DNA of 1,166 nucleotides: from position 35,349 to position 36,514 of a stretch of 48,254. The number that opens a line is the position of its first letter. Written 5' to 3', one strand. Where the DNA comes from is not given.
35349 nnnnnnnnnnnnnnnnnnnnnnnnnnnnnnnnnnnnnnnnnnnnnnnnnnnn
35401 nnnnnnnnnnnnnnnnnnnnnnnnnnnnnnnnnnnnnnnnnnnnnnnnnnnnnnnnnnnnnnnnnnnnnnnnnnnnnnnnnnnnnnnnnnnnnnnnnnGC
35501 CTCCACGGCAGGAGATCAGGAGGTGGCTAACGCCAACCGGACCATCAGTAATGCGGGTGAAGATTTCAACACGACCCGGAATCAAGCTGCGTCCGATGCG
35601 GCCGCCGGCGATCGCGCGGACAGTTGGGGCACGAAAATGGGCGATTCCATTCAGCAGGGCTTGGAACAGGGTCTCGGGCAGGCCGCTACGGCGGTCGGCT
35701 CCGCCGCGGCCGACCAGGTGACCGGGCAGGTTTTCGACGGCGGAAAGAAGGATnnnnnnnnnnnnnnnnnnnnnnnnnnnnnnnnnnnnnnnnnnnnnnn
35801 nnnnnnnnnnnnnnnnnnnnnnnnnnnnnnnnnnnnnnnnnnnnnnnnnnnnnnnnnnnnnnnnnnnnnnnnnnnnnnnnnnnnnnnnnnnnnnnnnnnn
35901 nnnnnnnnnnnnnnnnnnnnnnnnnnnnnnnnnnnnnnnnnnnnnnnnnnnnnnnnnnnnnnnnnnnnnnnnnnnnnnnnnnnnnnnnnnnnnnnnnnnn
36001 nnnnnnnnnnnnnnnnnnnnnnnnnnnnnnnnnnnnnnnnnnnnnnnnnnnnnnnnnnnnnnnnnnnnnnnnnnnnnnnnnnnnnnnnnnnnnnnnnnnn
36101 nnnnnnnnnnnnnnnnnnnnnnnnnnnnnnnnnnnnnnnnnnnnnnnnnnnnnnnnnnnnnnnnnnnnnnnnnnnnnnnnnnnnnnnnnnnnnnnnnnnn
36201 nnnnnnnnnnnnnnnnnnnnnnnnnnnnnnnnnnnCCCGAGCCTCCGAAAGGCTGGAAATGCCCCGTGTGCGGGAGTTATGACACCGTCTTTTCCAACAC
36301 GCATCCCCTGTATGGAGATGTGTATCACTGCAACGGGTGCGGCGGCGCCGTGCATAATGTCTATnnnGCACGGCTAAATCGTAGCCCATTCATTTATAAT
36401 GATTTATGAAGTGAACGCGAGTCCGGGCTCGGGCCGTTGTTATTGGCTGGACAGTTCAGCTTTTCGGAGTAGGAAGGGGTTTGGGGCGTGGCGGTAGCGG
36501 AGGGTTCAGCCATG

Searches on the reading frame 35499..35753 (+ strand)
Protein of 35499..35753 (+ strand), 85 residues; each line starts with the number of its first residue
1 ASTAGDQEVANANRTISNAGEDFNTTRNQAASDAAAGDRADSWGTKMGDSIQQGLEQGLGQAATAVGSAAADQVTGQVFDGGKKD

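Call 68: search_solved_structures(query=A1, max_evalue=1)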
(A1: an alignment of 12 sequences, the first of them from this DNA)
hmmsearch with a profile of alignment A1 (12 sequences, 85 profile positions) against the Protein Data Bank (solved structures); distinct sequences matched with E-value up to 1: 2.
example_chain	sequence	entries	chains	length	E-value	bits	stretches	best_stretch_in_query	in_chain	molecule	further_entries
1qh4_A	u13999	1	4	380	0.045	17.3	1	37-81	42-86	CREATINE KINASE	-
6j6f_A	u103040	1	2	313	0.077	16.6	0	44-64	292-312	Envelope glycoprotein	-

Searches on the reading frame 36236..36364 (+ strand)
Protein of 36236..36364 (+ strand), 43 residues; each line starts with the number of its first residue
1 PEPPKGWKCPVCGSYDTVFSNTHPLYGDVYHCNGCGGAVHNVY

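Call 37: find_related_loci(query=A4, collection=metagenome_contigs, flank=5000)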
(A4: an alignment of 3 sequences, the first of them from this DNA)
Query A4 (43 aa) in metagenome_contigs; peptide patterns used: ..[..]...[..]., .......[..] (x = any residue, [..] = any of these).
259 stretches matched a pattern; 9 encode a relative of the query (tblastn E <= 1e-3); 9 distinct loci.
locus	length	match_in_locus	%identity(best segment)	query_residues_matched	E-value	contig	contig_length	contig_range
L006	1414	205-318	87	5-42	5e-21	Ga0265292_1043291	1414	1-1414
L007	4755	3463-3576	68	6-42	5e-14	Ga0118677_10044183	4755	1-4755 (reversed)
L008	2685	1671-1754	47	8-37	4e-6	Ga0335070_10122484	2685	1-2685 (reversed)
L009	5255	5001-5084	47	8-37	4e-6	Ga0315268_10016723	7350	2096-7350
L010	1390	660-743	47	8-37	4e-6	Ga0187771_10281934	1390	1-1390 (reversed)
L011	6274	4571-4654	47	8-37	5e-6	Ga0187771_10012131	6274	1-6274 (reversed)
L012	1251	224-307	47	8-37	6e-6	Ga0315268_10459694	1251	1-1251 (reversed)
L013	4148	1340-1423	47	8-37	5e-6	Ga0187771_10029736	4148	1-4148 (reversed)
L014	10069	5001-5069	42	1-31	2e-5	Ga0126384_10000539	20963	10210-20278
